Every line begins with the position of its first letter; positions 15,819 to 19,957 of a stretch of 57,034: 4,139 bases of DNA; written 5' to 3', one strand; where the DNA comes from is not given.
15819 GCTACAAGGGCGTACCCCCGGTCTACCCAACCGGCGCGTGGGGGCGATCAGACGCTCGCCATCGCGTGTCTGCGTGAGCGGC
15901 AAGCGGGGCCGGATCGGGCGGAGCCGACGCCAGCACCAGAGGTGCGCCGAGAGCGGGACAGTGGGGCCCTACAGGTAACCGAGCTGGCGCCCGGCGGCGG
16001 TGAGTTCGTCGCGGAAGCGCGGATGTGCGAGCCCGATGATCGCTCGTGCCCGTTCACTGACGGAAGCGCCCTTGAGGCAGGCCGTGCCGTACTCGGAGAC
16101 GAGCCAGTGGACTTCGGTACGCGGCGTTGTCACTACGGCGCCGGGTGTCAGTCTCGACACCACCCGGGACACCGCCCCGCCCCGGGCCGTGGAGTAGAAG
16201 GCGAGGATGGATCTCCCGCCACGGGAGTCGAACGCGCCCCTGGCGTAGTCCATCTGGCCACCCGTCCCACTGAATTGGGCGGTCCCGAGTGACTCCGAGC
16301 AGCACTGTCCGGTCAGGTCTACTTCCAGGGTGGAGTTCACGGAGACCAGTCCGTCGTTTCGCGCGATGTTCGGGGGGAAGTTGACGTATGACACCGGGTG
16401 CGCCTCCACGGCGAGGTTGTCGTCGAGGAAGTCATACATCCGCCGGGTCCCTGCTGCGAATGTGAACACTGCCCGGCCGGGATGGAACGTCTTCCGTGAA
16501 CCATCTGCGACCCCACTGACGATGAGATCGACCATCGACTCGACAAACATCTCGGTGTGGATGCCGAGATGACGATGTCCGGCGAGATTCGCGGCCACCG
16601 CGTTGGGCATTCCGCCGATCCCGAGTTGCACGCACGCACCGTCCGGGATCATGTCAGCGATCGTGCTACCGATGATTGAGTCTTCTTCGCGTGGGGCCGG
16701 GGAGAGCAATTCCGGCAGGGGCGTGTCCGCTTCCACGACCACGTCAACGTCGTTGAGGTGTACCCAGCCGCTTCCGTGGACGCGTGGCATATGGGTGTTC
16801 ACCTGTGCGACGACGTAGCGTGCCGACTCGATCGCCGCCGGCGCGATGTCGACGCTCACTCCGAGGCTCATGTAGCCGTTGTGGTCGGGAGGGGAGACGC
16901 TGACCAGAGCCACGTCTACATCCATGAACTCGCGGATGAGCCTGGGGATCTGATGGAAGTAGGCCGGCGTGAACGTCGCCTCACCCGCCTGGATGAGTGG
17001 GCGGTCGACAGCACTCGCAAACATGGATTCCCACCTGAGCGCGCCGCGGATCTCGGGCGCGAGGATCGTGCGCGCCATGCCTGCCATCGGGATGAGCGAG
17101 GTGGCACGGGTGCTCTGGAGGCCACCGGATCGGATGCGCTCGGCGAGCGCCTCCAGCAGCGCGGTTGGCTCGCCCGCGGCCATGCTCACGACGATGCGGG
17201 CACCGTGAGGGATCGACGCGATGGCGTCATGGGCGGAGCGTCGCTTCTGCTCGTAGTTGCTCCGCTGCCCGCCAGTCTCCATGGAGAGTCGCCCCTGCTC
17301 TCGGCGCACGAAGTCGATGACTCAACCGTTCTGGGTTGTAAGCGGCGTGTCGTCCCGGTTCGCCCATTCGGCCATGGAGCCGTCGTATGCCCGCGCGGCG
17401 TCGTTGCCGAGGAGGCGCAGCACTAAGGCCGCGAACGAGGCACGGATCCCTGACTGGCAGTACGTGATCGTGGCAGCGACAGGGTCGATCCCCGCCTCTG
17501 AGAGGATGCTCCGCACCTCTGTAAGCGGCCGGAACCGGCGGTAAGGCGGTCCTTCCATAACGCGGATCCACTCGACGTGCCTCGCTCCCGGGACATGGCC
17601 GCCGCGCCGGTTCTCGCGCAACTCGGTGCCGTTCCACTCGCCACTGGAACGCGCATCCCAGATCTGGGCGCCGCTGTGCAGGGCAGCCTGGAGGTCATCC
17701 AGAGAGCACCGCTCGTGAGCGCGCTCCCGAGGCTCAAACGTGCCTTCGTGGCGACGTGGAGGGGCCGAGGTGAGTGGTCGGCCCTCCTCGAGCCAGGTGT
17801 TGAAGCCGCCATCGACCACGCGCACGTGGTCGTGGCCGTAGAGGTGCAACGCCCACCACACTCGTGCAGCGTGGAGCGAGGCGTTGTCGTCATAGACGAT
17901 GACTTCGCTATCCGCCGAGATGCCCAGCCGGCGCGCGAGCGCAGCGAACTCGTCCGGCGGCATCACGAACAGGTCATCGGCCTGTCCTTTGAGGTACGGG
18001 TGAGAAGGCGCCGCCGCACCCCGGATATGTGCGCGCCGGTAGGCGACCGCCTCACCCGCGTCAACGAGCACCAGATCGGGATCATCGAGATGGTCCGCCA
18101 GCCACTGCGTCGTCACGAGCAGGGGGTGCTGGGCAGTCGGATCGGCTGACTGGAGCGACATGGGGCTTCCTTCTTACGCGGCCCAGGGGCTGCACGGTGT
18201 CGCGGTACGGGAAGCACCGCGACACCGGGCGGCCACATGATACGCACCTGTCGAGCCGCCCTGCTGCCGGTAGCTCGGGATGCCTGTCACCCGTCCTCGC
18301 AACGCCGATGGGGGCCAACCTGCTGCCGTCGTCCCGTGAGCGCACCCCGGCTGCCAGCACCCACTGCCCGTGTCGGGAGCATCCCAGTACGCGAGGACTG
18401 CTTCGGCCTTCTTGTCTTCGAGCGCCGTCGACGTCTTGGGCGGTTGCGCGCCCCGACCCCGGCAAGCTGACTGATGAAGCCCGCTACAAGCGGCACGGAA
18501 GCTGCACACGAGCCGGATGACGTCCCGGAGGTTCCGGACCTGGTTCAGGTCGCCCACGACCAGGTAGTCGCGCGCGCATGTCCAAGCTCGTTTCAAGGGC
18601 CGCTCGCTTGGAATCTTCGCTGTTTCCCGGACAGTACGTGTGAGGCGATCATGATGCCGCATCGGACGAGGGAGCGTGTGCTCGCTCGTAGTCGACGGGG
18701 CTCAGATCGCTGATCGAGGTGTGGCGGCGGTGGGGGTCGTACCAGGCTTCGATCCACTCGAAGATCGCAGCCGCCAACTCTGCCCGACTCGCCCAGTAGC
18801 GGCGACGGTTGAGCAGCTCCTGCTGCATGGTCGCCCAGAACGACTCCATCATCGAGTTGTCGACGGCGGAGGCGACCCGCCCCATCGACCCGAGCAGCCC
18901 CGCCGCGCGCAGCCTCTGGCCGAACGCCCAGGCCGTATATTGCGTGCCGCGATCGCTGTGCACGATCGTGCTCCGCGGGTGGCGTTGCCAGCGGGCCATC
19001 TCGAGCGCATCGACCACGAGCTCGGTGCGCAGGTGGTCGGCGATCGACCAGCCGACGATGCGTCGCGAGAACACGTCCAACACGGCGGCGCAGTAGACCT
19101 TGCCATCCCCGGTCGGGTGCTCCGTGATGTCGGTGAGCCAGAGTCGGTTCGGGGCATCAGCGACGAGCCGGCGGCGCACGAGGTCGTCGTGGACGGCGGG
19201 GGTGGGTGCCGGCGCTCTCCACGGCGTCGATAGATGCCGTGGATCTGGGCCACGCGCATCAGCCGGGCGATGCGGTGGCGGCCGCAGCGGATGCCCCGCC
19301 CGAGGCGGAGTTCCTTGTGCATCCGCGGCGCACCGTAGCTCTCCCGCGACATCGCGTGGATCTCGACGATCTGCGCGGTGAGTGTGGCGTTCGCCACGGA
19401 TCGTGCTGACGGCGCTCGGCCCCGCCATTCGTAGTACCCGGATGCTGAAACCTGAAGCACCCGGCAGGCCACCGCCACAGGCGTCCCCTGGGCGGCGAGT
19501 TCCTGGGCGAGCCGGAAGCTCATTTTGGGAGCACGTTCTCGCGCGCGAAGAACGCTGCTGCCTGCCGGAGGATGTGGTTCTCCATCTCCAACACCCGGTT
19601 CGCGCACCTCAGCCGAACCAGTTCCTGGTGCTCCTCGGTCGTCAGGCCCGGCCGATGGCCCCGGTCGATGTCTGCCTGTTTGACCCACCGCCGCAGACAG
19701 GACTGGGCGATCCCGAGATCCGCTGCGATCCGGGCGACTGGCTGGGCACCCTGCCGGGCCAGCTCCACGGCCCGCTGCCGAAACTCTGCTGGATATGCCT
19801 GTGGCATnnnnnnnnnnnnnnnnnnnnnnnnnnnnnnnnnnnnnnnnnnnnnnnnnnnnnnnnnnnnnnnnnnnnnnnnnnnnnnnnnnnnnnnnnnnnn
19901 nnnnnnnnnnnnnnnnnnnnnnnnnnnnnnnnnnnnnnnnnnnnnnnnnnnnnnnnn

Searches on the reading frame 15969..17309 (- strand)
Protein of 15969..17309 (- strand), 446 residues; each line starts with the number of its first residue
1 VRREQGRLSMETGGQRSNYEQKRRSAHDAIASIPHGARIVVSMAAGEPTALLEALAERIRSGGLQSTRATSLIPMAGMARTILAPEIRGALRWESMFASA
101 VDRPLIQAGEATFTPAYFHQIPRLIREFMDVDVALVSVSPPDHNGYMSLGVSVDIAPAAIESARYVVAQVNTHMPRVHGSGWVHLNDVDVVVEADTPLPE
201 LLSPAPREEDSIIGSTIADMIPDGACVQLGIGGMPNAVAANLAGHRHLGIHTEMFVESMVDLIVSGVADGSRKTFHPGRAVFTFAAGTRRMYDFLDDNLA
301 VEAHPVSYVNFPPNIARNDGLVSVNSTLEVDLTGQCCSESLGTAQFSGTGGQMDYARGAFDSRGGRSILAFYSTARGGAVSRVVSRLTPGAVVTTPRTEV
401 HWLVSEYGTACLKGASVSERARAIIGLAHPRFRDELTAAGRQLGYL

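Call 21: search_protein_families(library=pfam, proteins=[window:15969-17309:-], max_evalue=0.001)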
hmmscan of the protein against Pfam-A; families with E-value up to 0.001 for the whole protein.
window:15969-17309:- (446 aa): 3 families
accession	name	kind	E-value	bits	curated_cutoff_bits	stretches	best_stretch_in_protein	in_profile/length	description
PF13336.12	AcetylCoA_hyd_C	-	5.3e-59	199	23.7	1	287-438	1-152/154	Acetyl-CoA hydrolase/transferase C-terminal domain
PF02550.21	AcetylCoA_hydro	-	4e-21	76.4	24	1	16-195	2-190/198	Acetyl-CoA hydrolase/transferase N-terminal domain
PF00455.28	DeoRC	-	0.00042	20.7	31.8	0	212-255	8-51/160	DeoR C terminal sensor domain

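Call 61: list_cluster_members(proteins=[window:15969-17309:-, window:17322-18161:-, window:32443-33318:-, window:36451-38013:-, window:39560-40897:-, window:51800-52975:-, window:558-1859:-, window:1962-3101:+, window:20059-20331:-, window:24700-26058:-])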
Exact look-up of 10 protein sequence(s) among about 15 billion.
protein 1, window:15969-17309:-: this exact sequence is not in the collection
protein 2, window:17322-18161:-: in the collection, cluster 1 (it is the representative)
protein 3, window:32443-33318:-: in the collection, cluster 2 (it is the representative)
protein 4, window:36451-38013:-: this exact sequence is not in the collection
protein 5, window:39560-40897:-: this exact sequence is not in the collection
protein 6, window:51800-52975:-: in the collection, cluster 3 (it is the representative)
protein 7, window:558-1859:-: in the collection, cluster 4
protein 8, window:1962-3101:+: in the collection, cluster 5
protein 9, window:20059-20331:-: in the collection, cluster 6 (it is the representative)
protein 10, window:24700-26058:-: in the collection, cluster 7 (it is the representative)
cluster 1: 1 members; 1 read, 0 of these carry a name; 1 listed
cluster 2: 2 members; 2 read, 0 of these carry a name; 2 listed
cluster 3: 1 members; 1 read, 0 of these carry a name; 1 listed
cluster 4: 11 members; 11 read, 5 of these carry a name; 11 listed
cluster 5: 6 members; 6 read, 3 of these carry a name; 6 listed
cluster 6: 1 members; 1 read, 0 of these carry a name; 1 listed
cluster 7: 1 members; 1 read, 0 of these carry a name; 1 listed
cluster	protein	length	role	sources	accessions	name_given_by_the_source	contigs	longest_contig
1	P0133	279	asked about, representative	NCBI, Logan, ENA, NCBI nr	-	-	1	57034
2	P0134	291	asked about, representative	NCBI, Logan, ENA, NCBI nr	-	-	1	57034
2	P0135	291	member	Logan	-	-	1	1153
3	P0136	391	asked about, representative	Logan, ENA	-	-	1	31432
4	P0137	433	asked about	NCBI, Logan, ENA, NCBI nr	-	-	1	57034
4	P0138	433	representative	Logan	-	-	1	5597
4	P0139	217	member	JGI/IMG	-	23S rRNA (uracil1939-C5)-methyltransferase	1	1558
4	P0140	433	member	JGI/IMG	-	23S rRNA (uracil1939-C5)-methyltransferase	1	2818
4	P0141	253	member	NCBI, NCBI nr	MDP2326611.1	MAG: 23S rRNA (uracil(1939)-C(5))-methyltransferase RlmD, partial [Dehalococcoidia ... | 23S rRNA (uracil(1939)-C(5))-methyltransferase RlmD [Dehalococcoidia bacterium]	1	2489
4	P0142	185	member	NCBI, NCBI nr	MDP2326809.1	MAG: TRAM domain-containing protein, partial [Dehalococcoidia bacterium] | TRAM domain-containing protein [Dehalococcoidia bacterium]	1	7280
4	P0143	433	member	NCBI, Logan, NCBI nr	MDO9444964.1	MAG: class I SAM-dependent RNA methyltransferase [Dehalococcoidia bacterium] | class I SAM-dependent RNA methyltransferase [Dehalococcoidia bacterium]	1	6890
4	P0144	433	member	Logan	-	-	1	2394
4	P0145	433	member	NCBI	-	-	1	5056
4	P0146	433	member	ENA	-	-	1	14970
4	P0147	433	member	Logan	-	-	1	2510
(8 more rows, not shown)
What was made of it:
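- Tried and rejected: The RlmD gene of the contig clusters at 90% identity or more with proteins from Dehalococcoidia MAGs (call 61).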

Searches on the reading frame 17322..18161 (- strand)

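Call 3: search_protein_families(library=pfam, proteins=[window:17322-18161:-], max_evalue=1)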
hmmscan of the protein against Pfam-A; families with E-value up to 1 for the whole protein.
window:17322-18161:- (279 aa): 2 families
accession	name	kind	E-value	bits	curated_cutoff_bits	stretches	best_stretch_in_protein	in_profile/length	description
PF00581.25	Rhodanese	-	5.2e-31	107.5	22.2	2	17-125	1-101/102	Rhodanese-like domain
PF13409.12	GST_N_2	-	0.14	13.2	25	1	95-133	2-46/70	Glutathione S-transferase, N-terminal domain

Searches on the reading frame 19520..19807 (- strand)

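Call 3: search_protein_families(library=pfam, proteins=[window:19520-19807:-], max_evalue=1)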
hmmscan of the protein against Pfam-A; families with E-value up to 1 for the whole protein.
window:19520-19807:- (95 aa): 9 families
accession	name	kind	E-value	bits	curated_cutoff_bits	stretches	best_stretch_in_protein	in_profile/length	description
PF01527.26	HTH_Tnp_1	-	6e-09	36.4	24.1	1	5-67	7-71/75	Transposase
PF13518.12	HTH_28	-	3e-06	27.6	25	1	9-44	1-35/52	Helix-turn-helix domain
PF13384.12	HTH_23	-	6.3e-05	23.1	24.6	1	10-44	7-40/50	Homeodomain-like domain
PF13542.12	HTH_Tnp_ISL3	-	0.0036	17.2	27.4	1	8-44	15-49/51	Helix-turn-helix domain of transposase family ISL3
PF13565.12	HTH_32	-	0.01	16.8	33.7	1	48-77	19-46/73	Homeodomain-like domain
PF00292.24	PAX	-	0.017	15.5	22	1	5-56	18-68/125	'Paired box' domain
PF14229.12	DUF4332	-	0.038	14.6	23.2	1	14-49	20-57/122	Domain of unknown function (DUF4332)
PF19460.4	DUF5997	-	0.065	13.8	27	1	14-64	43-85/108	Family of unknown function (DUF5997)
PF02796.21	HTH_7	-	0.16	12.6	23.8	1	11-38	12-38/45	Helix-turn-helix domain of resolvase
